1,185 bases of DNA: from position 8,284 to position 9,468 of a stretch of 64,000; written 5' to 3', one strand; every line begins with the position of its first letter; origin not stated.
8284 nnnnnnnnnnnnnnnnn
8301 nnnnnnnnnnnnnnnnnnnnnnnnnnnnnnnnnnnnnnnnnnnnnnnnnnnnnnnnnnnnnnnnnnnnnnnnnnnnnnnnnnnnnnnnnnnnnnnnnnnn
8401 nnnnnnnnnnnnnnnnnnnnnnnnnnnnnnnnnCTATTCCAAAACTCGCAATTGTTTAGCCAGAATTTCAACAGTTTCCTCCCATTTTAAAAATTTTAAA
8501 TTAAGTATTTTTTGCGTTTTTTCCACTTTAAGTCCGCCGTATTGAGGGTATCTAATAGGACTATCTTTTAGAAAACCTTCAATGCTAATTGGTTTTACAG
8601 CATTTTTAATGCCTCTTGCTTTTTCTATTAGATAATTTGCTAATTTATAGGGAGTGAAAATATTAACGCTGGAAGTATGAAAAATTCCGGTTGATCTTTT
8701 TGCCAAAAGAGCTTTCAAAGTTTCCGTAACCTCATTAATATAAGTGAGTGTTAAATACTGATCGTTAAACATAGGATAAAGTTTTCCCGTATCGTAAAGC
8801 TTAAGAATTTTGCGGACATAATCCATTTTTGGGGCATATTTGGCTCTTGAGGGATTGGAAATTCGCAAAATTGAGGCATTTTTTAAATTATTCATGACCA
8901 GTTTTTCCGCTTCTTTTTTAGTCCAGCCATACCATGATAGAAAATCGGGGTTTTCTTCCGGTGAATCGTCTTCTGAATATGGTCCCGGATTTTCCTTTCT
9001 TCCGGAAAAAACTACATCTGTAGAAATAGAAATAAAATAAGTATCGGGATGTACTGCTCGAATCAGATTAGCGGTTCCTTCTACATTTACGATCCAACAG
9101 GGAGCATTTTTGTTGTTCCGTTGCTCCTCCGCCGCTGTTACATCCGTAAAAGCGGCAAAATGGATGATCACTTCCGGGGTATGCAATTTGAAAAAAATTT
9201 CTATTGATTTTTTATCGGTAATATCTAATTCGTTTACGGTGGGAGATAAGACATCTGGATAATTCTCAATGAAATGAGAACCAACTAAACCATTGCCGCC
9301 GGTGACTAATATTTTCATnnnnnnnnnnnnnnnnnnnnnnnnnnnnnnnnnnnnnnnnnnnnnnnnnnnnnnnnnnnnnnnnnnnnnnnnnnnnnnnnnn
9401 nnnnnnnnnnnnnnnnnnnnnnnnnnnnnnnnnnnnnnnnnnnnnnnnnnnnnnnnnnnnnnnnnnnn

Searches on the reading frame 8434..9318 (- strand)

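Call 14: search_protein_families(library=pfam, proteins=[window:8434-9318:-], max_evalue=0.00001)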
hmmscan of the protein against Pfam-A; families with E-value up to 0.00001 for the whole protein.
window:8434-9318:- (294 aa): 6 families
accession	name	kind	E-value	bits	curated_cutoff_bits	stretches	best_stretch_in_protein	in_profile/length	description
PF04321.23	RmlD_sub_bind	-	1.7e-45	155.8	27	1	1-290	1-285/287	RmlD substrate binding domain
PF01370.27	Epimerase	-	7e-15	55.5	20.9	1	3-155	1-171/240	NAD dependent epimerase/dehydratase family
PF16363.11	GDP_Man_Dehyd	-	2e-10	41.1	27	1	28-153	56-176/332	GDP-mannose 4,6 dehydratase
PF01073.25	3Beta_HSD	-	1.2e-09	38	22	1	28-144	49-162/280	3-beta hydroxysteroid dehydrogenase/isomerase family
PF07993.18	NAD_binding_4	-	6.3e-09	35.8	20.1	1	49-187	90-242/258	Male sterility protein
PF02719.21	Polysacc_synt_2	-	1.4e-06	28.2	20.2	0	32-101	62-129/293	Polysaccharide biosynthesis protein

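Call 20: search_protein_families(library=ncbifam, proteins=[window:8434-9318:-], max_evalue=1e-10)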
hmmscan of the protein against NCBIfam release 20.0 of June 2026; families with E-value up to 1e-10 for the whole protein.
window:8434-9318:- (294 aa): 2 families
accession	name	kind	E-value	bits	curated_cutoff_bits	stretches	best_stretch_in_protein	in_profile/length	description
TIGR01214.1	rmlD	equivalog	1.6e-41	142.3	224.05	1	2-285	1-280/285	dTDP-4-dehydrorhamnose reductase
NF007440.0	PRK09987.1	equivalog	9.8e-14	51.3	308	1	32-287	39-290/299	dTDP-4-dehydrorhamnose reductase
